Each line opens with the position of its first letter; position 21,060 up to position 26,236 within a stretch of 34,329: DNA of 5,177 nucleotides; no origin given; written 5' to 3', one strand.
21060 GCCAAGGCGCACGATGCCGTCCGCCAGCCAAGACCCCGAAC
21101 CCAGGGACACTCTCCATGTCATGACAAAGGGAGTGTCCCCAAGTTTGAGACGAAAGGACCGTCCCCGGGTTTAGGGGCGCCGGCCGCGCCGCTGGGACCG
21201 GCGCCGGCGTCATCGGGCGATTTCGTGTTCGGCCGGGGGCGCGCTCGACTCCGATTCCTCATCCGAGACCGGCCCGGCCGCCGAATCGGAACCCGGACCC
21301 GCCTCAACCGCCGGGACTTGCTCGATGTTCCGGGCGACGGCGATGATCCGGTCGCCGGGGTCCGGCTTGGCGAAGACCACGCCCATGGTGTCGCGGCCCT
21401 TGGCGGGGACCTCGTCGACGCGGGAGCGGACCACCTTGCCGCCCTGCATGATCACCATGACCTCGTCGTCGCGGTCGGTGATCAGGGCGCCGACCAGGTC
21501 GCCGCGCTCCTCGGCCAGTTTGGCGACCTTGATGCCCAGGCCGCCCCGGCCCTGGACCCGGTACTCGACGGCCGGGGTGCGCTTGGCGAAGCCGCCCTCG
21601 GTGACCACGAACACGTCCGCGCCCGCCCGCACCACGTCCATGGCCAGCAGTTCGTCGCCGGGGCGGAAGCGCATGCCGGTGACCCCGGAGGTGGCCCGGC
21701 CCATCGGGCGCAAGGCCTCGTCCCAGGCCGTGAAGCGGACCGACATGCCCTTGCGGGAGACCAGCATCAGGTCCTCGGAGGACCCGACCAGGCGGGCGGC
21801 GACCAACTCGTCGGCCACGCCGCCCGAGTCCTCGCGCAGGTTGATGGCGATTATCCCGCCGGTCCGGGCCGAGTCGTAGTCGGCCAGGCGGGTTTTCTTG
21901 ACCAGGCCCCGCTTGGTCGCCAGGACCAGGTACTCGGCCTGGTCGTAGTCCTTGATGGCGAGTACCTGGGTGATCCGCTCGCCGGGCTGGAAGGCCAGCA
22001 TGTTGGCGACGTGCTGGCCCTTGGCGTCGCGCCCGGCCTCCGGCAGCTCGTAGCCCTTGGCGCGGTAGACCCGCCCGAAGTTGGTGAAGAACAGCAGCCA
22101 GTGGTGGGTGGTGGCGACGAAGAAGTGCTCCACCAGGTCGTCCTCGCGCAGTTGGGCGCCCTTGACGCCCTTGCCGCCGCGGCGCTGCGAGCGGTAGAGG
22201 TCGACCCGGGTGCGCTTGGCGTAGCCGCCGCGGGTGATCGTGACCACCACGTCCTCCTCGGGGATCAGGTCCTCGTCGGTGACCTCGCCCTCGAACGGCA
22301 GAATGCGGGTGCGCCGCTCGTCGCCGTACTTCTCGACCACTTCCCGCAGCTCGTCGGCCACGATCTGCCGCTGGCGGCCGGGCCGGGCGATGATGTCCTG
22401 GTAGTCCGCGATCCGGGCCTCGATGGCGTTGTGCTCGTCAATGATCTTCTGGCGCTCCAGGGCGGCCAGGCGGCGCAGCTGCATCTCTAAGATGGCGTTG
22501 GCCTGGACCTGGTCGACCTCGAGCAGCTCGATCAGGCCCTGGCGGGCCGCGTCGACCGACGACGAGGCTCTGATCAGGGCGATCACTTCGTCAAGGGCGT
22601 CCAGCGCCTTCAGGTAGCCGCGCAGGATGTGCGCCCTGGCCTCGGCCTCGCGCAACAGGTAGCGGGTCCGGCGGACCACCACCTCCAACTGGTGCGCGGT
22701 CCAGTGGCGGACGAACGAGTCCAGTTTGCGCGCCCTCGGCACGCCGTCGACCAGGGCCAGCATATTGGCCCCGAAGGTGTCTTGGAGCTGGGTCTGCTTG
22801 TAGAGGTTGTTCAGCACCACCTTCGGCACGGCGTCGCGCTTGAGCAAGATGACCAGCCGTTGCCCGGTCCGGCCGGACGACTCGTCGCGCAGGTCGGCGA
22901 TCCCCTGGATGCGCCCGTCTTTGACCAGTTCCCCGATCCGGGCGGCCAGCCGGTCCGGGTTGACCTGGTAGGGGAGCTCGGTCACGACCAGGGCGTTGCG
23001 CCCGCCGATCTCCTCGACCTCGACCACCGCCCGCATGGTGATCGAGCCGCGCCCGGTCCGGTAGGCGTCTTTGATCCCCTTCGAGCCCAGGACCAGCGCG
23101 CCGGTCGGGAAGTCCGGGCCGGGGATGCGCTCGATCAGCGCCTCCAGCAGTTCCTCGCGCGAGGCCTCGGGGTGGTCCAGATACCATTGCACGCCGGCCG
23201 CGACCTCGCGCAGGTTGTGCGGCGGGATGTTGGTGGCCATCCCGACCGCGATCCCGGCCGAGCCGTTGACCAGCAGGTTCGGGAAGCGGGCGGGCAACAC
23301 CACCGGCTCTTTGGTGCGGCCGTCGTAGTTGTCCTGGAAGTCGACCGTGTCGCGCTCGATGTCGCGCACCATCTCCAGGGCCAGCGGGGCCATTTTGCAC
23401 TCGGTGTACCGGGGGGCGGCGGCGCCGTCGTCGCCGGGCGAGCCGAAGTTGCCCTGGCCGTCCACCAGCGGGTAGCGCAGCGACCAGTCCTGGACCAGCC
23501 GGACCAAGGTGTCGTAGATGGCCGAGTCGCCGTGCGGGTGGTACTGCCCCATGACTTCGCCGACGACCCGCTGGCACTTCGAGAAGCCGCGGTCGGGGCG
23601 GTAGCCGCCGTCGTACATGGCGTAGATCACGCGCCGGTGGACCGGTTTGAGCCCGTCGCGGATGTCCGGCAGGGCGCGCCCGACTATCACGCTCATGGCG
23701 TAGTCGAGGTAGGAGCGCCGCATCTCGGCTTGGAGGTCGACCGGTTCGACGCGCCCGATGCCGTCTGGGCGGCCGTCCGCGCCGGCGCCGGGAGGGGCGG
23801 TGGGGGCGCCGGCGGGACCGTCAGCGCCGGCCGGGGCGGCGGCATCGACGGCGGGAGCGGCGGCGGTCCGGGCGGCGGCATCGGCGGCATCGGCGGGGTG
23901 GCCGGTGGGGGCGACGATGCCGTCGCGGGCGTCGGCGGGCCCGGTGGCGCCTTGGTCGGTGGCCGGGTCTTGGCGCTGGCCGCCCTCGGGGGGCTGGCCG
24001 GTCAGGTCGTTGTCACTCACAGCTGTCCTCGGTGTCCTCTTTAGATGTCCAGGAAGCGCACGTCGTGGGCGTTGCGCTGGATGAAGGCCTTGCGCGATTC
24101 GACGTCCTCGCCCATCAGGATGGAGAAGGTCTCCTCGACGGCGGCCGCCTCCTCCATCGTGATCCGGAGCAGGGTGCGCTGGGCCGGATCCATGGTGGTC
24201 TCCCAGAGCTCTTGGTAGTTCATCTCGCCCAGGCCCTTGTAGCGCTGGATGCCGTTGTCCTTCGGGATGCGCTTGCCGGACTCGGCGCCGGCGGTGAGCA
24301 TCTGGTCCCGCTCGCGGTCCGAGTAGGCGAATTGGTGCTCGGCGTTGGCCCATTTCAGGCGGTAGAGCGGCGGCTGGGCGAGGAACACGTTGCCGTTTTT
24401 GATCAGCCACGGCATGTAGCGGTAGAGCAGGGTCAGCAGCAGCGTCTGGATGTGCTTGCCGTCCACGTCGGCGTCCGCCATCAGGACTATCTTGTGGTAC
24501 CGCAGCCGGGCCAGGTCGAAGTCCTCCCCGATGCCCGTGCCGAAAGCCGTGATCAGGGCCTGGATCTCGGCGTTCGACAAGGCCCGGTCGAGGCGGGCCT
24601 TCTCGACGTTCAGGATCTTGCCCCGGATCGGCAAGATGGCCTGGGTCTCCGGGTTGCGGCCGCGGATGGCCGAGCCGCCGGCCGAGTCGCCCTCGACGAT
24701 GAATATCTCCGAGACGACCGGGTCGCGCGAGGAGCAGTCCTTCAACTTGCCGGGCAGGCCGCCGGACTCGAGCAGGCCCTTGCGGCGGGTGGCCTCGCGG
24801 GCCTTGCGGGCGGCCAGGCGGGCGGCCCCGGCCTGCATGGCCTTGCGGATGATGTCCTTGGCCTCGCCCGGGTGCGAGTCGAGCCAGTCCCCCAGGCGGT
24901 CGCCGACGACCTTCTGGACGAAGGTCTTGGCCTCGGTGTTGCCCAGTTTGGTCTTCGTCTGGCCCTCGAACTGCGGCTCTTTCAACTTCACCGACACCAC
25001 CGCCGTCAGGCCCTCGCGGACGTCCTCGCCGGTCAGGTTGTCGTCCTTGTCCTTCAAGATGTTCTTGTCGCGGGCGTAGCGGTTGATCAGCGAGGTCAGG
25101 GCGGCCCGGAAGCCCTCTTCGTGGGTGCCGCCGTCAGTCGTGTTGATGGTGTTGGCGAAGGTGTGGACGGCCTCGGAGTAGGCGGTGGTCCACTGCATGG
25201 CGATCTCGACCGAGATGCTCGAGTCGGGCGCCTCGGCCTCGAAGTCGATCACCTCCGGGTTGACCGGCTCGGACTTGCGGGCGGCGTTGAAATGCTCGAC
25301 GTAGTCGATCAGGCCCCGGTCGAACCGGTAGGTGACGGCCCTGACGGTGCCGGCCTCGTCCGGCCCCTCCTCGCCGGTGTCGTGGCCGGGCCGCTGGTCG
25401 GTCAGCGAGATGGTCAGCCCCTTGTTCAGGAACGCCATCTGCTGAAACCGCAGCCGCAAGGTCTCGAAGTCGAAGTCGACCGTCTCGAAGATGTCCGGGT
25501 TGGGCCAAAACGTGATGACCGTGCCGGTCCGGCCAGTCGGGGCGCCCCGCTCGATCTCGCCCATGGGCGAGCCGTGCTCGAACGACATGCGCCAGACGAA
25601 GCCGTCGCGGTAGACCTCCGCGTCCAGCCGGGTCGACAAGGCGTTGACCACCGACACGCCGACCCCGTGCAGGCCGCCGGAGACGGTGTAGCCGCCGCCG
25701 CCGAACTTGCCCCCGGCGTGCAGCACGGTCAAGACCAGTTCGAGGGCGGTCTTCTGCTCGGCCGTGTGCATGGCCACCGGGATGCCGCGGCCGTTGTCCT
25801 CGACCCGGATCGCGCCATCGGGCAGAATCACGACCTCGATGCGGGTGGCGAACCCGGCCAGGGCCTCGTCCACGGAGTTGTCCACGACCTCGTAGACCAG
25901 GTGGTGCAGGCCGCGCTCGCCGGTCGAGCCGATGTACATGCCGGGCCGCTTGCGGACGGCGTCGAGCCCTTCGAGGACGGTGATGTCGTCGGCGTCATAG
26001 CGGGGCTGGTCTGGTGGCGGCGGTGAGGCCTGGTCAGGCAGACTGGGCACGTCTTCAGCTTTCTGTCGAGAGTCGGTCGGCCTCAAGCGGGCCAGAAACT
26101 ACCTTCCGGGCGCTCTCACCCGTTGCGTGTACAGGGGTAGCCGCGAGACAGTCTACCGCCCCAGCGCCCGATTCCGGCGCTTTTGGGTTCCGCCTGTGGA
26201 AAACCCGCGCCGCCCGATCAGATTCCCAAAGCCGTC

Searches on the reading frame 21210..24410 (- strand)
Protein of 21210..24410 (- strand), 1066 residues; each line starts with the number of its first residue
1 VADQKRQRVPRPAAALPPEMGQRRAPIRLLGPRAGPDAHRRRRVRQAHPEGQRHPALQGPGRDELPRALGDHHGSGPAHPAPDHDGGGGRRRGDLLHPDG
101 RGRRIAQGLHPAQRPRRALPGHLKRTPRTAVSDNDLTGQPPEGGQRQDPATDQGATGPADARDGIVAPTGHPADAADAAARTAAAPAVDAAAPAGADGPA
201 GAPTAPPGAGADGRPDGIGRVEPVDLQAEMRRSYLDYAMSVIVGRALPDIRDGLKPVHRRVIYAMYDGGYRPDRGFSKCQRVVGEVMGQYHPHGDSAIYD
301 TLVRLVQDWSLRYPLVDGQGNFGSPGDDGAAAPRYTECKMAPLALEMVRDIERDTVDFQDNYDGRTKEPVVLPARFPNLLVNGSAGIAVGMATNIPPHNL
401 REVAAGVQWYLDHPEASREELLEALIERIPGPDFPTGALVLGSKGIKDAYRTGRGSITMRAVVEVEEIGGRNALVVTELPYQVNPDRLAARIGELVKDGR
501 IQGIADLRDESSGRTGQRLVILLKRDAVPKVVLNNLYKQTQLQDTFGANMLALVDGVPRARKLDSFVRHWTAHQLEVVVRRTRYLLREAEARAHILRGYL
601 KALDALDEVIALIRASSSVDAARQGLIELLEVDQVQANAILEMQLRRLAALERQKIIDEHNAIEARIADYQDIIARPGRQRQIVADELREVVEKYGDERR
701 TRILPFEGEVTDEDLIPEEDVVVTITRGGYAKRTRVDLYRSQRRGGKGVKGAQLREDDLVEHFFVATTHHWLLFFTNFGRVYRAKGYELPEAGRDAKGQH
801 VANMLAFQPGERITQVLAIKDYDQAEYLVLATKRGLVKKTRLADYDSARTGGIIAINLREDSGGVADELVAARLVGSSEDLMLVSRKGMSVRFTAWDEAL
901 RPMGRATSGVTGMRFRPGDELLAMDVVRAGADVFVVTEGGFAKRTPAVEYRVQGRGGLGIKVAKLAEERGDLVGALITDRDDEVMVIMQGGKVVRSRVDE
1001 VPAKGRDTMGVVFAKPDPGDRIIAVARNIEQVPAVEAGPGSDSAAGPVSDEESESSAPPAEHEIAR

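Call 92: search_protein_families(library=pfam, max_evalue=0.0001, proteins=[window:21210-24410:-])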
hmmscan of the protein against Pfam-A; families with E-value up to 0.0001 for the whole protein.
window:21210-24410:- (1066 aa): 2 families
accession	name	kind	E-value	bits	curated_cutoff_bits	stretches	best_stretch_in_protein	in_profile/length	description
PF00521.26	DNA_topoisoIV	-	8.8e-150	499.8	31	1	245-688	1-431/432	DNA gyrase/topoisomerase IV, subunit A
PF03989.18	DNA_gyraseA_C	-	9.6e-67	220.7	27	6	720-765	1-46/48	DNA gyrase C-terminal domain, beta-propeller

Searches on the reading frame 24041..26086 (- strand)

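Call 92: search_protein_families(library=pfam, max_evalue=0.0001, proteins=[window:24041-26086:-])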
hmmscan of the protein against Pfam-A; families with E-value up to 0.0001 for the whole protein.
window:24041-26086:- (681 aa): 4 families
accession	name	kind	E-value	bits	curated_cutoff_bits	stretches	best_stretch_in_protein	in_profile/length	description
PF00204.31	DNA_gyraseB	-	1e-61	207.8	27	1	258-431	1-172/173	DNA gyrase B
PF00986.26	DNA_gyraseB_C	-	1.6e-27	95.9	29.8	1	612-670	5-63/63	DNA gyrase B subunit, carboxyl terminus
PF01751.28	Toprim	-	1.8e-15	57.3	23.1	1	460-559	1-85/96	Toprim domain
PF02518.31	HATPase_c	-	9e-15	55.5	26.4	1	57-195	3-107/111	Histidine kinase-, DNA gyrase B-, and HSP90-like ATPase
